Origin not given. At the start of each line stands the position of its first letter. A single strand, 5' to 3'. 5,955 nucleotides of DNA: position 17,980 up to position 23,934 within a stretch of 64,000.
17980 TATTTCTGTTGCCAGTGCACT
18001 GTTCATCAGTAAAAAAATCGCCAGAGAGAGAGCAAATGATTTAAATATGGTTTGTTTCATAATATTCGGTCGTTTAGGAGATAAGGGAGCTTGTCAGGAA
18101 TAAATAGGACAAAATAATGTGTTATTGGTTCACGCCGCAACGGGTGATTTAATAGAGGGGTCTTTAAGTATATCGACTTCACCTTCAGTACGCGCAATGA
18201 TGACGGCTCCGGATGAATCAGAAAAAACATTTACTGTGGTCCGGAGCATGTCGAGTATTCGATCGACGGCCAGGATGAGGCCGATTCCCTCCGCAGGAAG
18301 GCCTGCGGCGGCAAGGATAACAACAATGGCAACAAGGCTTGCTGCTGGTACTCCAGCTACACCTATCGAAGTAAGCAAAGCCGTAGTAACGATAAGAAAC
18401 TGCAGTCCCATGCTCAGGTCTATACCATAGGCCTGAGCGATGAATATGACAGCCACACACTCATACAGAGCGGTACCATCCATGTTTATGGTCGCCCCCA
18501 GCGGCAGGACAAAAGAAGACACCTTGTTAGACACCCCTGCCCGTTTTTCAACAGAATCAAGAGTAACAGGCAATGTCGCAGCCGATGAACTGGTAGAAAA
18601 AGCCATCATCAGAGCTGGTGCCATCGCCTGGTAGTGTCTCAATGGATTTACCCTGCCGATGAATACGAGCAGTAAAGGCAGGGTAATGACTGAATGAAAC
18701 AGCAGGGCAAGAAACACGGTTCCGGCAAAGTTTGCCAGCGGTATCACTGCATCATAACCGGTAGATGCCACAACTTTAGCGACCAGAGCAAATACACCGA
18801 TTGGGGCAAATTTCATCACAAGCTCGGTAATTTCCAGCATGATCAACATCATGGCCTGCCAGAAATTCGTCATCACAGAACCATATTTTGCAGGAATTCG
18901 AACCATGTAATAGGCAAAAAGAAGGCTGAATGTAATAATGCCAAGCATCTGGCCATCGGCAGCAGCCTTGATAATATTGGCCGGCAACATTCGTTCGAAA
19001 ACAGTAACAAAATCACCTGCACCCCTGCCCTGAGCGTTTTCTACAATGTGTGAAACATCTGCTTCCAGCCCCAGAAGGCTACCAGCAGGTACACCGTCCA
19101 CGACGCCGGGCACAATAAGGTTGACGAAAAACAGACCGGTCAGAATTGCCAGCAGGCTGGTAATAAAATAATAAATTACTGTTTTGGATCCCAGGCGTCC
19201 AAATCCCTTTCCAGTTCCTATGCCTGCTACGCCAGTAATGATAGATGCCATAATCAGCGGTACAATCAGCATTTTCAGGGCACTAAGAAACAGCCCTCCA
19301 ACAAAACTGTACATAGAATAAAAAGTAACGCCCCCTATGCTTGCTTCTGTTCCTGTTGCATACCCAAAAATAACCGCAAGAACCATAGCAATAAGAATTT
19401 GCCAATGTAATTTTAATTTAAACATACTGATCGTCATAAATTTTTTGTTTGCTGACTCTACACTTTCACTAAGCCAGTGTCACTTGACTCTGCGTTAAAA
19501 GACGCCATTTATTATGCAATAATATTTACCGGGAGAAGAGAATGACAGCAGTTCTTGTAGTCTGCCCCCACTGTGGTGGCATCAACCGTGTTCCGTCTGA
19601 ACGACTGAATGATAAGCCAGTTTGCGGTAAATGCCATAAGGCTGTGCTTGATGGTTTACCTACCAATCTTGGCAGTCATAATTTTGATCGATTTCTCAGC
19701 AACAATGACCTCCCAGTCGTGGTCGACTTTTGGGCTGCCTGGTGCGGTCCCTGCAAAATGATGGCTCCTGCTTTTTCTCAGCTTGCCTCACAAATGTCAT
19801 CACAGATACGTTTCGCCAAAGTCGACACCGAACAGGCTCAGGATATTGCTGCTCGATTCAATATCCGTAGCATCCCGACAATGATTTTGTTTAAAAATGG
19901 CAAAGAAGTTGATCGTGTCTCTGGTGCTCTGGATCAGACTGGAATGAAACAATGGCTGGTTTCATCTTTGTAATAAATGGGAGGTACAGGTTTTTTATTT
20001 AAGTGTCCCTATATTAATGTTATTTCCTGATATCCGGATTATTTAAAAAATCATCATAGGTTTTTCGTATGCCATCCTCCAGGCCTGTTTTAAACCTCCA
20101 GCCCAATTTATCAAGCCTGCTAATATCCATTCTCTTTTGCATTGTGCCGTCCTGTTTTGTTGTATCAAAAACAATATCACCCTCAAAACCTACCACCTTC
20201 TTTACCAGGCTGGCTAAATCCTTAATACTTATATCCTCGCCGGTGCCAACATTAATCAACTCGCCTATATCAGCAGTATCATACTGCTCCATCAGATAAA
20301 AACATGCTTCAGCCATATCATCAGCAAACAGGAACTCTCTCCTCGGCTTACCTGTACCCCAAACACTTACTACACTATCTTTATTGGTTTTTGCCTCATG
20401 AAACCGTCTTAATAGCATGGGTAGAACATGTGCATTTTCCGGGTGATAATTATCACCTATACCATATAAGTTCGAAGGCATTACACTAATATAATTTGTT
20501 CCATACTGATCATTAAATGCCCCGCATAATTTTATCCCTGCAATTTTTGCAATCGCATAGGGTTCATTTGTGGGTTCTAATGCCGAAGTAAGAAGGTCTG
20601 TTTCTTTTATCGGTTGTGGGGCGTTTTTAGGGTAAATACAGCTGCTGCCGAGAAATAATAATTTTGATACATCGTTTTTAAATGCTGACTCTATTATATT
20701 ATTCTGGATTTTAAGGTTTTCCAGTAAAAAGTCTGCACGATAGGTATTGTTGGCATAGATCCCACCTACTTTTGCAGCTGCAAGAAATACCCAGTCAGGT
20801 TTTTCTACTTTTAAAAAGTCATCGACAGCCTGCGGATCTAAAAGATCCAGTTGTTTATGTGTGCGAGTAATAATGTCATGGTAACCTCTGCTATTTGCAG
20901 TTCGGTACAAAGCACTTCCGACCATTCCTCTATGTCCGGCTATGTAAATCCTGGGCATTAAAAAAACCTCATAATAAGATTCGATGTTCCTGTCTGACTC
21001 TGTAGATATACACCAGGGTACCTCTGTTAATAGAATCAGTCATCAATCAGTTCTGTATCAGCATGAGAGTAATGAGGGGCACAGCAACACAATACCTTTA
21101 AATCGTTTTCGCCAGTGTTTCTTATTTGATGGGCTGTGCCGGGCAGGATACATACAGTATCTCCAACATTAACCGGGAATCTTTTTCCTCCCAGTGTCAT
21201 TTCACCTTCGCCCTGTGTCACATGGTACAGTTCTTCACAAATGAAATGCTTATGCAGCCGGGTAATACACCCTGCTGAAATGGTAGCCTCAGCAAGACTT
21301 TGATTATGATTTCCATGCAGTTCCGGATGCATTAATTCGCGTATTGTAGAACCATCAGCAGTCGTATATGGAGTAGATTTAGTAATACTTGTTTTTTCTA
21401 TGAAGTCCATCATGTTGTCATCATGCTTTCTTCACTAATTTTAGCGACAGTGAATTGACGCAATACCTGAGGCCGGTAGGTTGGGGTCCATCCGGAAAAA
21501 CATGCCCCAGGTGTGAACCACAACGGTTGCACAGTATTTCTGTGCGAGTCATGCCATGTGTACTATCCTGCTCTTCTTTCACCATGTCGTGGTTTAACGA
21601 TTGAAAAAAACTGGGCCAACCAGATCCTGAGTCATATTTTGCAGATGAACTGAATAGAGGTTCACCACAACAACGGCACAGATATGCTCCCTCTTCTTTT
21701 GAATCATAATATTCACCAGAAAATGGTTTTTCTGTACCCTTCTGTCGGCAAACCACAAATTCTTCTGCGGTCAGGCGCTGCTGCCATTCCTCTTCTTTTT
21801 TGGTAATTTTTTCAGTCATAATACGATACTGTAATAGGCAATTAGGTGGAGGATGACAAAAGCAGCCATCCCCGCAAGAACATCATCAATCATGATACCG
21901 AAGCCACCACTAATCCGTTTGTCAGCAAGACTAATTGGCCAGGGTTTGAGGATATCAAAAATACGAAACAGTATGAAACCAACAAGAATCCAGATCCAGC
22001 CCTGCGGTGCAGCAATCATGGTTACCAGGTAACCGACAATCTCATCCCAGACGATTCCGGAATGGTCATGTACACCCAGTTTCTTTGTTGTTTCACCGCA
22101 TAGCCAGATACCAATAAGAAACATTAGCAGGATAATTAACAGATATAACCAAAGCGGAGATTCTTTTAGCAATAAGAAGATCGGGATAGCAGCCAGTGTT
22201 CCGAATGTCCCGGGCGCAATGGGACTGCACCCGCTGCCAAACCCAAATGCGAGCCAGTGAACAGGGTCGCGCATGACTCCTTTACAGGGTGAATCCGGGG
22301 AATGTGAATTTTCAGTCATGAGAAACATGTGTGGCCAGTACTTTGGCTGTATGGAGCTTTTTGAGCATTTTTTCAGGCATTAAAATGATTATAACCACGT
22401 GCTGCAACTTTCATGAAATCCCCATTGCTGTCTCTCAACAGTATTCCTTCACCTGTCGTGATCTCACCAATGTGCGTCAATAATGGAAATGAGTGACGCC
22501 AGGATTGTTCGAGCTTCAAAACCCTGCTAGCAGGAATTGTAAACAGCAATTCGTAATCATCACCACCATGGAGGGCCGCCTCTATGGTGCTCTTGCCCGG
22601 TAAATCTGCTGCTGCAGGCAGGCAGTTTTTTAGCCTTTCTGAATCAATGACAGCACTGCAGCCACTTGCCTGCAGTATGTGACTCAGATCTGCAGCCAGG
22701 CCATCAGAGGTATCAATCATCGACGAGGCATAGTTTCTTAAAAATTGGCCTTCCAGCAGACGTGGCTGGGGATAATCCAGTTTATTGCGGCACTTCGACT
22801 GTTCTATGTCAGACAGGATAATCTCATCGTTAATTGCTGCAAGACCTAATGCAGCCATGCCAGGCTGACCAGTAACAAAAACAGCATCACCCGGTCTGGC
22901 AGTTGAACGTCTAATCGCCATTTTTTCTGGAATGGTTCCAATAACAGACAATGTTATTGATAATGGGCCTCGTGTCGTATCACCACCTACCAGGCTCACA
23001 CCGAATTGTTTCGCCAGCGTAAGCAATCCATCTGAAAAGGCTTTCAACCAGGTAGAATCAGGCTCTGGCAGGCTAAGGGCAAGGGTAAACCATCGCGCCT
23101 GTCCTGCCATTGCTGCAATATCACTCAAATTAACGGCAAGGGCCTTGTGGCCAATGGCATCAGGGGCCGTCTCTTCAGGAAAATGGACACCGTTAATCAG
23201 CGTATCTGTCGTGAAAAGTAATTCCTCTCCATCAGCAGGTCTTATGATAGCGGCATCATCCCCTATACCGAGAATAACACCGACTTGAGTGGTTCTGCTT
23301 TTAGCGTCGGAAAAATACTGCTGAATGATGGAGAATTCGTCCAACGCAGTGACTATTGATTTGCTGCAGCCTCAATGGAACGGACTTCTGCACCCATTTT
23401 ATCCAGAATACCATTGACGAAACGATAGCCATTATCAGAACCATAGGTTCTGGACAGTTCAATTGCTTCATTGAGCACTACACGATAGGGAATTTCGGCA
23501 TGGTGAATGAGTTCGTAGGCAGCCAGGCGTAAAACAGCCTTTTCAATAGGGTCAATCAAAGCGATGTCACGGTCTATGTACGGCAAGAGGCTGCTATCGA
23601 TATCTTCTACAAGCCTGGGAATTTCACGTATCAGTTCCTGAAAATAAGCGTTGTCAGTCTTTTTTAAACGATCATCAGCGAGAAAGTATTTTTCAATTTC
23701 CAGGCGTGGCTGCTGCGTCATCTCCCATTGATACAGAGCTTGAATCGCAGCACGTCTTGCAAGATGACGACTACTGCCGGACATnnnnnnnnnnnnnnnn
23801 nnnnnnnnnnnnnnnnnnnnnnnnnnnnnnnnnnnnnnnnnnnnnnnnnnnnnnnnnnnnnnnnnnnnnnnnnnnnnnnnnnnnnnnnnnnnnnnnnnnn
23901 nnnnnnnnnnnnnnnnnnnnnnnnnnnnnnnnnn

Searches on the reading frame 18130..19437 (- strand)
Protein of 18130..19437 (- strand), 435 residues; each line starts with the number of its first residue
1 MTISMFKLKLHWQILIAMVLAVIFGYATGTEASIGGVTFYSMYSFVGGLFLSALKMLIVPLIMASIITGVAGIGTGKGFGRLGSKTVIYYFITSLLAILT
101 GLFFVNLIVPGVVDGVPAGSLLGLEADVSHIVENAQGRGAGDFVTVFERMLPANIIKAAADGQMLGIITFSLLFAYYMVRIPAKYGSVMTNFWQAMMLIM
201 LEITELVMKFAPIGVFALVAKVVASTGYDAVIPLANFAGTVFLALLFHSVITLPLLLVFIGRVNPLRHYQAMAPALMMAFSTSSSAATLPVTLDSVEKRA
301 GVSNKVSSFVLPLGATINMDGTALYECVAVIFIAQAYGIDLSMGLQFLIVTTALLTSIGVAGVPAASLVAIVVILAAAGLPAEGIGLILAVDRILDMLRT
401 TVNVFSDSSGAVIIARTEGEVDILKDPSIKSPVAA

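Call 17: search_protein_families(library=ncbifam, proteins=[window:18130-19437:-], max_evalue=0.00001)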
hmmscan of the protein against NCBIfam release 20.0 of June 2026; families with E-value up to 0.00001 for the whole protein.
window:18130-19437:- (435 aa): 4 families
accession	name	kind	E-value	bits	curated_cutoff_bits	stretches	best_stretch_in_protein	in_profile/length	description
NF008440.0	PRK11283.1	equivalog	1e-85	288.1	638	1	5-425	3-419/437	glutamate/aspartate:proton symporter GltP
NF002461.0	PRK01663.1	subfamily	8.8e-61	206.2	513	1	7-423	6-407/428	C4-dicarboxylate transporter DctA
NF009587.0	PRK13027.1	subfamily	3e-50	171.3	570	1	6-424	5-409/442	C4-dicarboxylate transporter DctA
NF010151.0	PRK13628.1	equivalog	7.3e-26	91.1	308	1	5-414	11-393/407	serine/threonine transporter SstT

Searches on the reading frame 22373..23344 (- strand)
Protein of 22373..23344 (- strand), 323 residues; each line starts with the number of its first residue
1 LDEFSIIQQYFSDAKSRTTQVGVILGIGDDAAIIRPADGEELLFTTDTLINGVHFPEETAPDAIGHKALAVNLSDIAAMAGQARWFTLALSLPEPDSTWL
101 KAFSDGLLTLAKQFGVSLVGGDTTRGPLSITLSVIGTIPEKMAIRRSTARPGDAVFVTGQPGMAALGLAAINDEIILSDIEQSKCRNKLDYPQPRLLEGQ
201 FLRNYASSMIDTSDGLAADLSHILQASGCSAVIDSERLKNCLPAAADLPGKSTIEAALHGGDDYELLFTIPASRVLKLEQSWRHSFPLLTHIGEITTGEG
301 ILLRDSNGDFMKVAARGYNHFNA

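Call 17: search_protein_families(library=ncbifam, proteins=[window:22373-23344:-], max_evalue=0.00001)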
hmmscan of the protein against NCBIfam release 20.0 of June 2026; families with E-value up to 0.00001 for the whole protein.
window:22373-23344:- (323 aa): 10 families
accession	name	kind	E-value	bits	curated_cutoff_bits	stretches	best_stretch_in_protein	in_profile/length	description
TIGR01379.1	thiL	equivalog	6.3e-101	337.5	184.15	1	2-321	1-320/320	thiamine-phosphate kinase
NF004350.0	PRK05731.1-1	equivalog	2.2e-90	302.9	441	1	2-322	4-323/325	thiamine-phosphate kinase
NF004353.0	PRK05731.2-2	equivalog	8e-56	189.4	301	1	27-322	18-303/311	thiamine-phosphate kinase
NF004351.0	PRK05731.1-4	equivalog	8.6e-53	179.5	324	1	3-283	16-291/321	thiamine-phosphate kinase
NF004354.0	PRK05731.2-3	equivalog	2.7e-31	109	204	1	26-298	15-262/273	thiamine-phosphate kinase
TIGR00476.1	selD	equivalog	4e-16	59.1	125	1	13-248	30-260/311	selenide, water dikinase SelD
TIGR03267.1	methan_mark_2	hypoth_equivalog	4.1e-14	52.4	365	1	14-157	30-170/323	methanogenesis marker 2 protein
TIGR04049.1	AIR_rel_sll0787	hypoth_equivalog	7.7e-14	51.5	321.3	1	15-306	28-301/318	sll0787 family AIR synthase-like protein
TIGR02124.1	hypE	equivalog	1.3e-12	47.3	251.6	1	21-239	26-246/332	hydrogenase expression/formation protein HypE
NF002098.0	PRK00943.1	equivalog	4.2e-08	32.5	299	1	26-245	47-261/347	selenide, water dikinase SelD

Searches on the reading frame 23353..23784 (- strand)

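Call 17: search_protein_families(library=ncbifam, proteins=[window:23353-23784:-], max_evalue=0.00001)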
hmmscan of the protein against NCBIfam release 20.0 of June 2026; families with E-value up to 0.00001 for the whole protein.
window:23353-23784:- (143 aa): 5 families
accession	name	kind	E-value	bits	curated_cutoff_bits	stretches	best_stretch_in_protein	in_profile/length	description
TIGR01951.1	nusB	equivalog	2.9e-37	127.8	88.35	1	6-132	2-129/131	transcription antitermination factor NusB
NF001223.0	PRK00202.1-1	equivalog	2.6e-18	66.5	131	1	4-130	7-140/146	transcription antitermination factor NusB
NF011494.0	PRK14902.1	equivalog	6.5e-13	48.3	319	1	9-133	5-128/444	16S rRNA (cytosine(967)-C(5))-methyltransferase RsmB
TIGR00563.1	rsmB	equivalog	1.2e-07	31.2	269.05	1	11-131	2-121/437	16S rRNA (cytosine(967)-C(5))-methyltransferase RsmB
NF001230.0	PRK00202.2-5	equivalog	4.4e-06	26.6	132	1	10-131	26-148/165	transcription antitermination factor NusB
